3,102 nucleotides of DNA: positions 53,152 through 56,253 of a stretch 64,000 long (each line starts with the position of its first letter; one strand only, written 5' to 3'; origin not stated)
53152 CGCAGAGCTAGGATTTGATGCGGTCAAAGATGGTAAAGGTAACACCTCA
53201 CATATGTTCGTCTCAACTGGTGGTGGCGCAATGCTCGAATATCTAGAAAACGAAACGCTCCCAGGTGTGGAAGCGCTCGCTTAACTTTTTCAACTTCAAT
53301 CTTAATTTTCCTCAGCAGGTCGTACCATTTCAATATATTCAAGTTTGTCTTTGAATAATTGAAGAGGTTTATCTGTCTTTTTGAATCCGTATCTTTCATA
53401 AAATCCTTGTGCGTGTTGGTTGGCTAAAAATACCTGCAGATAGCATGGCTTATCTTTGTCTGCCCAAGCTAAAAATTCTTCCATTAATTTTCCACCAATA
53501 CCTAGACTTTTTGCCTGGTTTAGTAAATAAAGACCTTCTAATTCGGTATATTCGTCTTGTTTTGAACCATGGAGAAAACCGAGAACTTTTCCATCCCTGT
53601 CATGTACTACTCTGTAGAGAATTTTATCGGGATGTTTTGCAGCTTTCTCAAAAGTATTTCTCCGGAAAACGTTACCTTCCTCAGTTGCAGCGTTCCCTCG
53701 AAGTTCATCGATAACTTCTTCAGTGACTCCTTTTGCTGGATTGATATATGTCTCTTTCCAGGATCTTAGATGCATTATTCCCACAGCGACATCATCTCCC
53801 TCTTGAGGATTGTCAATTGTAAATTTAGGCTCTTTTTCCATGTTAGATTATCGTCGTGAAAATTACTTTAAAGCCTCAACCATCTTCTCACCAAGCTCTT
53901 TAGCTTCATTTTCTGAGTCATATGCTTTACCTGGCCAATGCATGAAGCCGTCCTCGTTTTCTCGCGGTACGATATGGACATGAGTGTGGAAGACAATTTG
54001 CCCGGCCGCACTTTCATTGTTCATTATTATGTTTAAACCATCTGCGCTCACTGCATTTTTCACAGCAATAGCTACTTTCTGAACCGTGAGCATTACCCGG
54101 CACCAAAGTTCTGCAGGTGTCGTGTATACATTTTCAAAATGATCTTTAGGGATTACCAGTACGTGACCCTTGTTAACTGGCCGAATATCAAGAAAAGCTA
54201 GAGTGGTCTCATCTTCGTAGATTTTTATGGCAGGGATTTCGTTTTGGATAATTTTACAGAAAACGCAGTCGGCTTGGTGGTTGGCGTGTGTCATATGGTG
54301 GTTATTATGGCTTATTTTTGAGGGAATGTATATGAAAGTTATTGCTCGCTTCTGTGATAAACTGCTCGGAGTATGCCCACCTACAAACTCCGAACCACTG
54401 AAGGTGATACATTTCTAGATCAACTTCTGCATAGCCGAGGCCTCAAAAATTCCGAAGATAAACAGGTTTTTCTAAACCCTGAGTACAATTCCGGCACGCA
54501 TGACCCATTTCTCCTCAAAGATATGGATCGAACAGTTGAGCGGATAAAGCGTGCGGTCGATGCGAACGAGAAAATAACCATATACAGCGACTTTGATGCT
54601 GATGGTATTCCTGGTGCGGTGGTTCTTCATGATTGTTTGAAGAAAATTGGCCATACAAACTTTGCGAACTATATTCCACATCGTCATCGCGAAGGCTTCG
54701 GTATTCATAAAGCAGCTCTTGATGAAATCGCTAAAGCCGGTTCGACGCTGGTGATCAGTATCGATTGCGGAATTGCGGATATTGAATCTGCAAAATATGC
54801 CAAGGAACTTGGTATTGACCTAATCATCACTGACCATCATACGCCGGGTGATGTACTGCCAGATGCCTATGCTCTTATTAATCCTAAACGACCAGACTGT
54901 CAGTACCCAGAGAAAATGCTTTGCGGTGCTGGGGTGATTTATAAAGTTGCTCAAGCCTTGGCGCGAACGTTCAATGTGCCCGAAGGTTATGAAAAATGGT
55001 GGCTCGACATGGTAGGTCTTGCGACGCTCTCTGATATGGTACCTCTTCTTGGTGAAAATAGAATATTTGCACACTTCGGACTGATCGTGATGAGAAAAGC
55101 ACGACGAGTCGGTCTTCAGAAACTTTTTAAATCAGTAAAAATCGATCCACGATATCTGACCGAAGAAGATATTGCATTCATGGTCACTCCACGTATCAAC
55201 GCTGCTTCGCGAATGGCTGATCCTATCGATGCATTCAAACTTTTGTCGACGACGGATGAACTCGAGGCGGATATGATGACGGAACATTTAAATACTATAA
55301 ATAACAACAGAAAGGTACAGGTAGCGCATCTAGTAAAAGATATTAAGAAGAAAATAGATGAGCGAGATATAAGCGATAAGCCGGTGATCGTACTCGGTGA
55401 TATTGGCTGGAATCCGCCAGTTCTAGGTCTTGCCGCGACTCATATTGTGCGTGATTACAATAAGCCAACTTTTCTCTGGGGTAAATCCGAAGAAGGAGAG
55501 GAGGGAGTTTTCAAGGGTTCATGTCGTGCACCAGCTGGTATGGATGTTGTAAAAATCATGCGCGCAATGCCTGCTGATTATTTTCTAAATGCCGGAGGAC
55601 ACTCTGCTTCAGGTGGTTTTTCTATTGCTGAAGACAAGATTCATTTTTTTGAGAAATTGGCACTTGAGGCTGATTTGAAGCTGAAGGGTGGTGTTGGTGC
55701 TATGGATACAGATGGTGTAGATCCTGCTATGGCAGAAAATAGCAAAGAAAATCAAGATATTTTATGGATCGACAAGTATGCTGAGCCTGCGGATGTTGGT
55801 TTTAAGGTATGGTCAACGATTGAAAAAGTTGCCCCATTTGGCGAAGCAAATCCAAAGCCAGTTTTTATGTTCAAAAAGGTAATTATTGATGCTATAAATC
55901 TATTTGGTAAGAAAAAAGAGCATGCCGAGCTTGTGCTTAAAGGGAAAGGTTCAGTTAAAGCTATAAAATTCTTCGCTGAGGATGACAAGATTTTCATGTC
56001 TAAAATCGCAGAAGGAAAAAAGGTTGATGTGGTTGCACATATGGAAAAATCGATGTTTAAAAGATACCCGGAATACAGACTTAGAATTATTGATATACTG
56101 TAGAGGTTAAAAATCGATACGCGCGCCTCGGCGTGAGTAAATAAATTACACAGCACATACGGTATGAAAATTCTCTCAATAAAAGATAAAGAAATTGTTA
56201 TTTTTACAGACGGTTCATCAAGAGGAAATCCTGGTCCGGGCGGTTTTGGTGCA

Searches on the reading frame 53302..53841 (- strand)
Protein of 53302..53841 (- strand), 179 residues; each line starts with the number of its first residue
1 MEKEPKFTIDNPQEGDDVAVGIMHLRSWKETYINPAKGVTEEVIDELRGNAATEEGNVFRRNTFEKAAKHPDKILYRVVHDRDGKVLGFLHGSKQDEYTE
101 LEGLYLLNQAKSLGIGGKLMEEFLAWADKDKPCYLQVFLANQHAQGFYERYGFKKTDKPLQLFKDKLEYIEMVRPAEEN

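Call 32: search_protein_families(library=pfam, proteins=[window:53302-53841:-])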
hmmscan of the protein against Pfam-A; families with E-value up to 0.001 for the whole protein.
window:53302-53841:- (179 aa): 4 families
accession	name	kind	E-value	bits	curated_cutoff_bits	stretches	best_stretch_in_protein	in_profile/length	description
PF00583.31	Acetyltransf_1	-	3.9e-14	53.4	20.7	1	64-153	24-116/116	Acetyltransferase (GNAT) family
PF13508.13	Acetyltransf_7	-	7.6e-12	45.9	27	1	79-155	7-84/84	Acetyltransferase (GNAT) domain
PF13673.13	Acetyltransf_10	-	7.9e-10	39.2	23.6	1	72-160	28-114/128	Acetyltransferase (GNAT) domain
PF08445.16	FR47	-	0.00018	21.9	22.1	1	95-158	18-82/86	FR47-like protein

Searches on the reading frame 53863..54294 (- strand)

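Call 32: search_protein_families(library=pfam, proteins=[window:53863-54294:-])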
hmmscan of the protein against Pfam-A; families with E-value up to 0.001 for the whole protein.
window:53863-54294:- (143 aa): 3 families
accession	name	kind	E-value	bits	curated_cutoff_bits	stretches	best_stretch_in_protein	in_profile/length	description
PF01230.28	HIT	-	2.4e-29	102.3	21.5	1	18-113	2-97/98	HIT domain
PF11969.13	DcpS_C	-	2.4e-13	51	24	1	10-114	2-105/114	Scavenger mRNA decapping enzyme C-term binding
PF04677.20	CwfJ_C_1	-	0.00036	20.8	21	1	6-114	10-112/122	Protein similar to CwfJ C-terminus 1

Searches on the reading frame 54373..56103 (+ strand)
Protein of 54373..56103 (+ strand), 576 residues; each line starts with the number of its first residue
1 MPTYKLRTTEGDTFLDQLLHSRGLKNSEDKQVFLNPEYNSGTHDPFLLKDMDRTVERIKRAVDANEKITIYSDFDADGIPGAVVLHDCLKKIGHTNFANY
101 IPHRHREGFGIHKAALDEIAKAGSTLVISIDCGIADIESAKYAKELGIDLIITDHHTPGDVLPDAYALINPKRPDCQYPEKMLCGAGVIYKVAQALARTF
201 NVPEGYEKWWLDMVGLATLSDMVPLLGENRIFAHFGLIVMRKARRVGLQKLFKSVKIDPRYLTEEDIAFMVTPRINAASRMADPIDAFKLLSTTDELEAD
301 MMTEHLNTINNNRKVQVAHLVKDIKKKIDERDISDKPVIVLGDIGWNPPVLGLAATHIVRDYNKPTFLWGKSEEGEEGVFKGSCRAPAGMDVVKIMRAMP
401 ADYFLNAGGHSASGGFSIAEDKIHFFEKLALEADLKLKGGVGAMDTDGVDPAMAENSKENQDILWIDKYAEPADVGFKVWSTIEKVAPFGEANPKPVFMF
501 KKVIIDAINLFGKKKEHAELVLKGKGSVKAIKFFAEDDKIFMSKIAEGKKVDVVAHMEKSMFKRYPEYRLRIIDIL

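Call 7: search_protein_families(library=pfam, proteins=[window:54373-56103:+])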
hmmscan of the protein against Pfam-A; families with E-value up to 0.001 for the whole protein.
window:54373-56103:+ (576 aa): 3 families
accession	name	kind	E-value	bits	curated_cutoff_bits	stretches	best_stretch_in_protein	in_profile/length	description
PF01368.27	DHH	-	2e-23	83.5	28.1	1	67-214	1-121/125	DHH family, N-terminal domain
PF17768.7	RecJ_OB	-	3e-17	63.1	27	1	466-574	1-107/107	RecJ OB domain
PF02272.25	DHHA1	-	4.2e-07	30.8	25.9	1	336-429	2-95/102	DHHA1 domain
